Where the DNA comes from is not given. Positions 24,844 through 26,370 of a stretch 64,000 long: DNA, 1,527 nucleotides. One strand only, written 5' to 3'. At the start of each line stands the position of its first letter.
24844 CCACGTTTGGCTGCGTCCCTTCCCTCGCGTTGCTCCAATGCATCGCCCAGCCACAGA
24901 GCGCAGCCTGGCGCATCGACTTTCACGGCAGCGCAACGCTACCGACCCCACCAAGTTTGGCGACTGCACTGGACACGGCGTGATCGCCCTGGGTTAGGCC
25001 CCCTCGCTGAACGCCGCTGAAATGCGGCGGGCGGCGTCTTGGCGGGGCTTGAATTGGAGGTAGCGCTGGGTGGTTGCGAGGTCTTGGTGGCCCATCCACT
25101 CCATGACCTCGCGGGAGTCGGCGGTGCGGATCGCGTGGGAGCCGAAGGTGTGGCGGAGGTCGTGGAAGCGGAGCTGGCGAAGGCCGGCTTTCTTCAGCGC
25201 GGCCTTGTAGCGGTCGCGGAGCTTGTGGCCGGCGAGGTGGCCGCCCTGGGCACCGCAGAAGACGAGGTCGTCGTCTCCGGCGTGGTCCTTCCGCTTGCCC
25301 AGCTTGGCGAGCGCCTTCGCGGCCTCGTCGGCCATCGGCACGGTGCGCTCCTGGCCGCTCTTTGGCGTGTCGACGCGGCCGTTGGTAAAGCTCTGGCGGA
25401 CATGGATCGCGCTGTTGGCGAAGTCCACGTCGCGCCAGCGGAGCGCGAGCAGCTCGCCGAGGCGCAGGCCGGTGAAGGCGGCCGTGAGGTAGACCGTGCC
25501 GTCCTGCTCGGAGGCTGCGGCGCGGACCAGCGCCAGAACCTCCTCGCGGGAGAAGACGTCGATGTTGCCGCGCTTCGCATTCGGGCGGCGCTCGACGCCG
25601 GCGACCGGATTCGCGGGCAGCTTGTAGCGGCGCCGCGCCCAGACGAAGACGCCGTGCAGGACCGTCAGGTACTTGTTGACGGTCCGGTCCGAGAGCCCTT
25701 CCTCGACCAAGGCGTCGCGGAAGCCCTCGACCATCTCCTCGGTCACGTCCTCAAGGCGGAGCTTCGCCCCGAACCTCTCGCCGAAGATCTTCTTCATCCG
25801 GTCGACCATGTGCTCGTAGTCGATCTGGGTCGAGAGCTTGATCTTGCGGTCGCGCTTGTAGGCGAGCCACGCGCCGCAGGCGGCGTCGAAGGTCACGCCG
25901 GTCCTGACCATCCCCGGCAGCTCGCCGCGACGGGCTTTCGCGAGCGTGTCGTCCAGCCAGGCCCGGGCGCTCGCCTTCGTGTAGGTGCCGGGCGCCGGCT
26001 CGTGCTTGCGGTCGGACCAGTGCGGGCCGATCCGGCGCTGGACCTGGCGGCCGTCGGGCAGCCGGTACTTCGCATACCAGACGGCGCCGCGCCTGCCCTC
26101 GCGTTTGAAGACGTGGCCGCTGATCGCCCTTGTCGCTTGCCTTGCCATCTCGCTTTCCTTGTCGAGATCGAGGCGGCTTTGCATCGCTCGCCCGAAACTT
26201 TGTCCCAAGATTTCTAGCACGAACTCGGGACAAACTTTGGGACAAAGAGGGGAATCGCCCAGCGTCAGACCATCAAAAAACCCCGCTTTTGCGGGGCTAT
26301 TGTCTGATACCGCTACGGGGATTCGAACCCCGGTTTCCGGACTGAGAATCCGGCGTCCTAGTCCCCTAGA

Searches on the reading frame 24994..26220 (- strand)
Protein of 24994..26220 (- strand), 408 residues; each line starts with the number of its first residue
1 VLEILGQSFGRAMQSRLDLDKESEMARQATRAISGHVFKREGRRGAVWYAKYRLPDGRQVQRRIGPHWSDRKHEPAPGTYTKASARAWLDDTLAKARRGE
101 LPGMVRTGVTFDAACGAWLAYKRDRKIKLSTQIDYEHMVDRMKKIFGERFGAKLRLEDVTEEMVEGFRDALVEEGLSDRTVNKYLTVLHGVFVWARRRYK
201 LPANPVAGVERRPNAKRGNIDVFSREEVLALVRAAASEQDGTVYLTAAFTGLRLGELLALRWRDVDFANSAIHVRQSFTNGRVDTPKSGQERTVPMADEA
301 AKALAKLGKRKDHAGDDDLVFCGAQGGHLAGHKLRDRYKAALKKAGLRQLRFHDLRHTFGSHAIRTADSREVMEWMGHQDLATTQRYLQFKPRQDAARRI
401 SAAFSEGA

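Call 12: search_protein_families(library=pfam, proteins=[window:24994-26220:-], max_evalue=0.001)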
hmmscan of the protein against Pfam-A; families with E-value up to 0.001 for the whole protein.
window:24994-26220:- (408 aa): 3 families
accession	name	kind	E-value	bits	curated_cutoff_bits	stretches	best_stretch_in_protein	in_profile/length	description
PF00589.27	Phage_integrase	-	1e-30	107.2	27.1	1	225-389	5-167/172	Phage integrase family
PF02899.23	Phage_int_SAM_1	-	2.3e-07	31.4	22.3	1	122-198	9-82/83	Phage integrase, N-terminal SAM-like domain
PF13102.12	Phage_int_SAM_5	-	8.3e-07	29.7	22.3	1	123-206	13-93/98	Phage integrase SAM-like domain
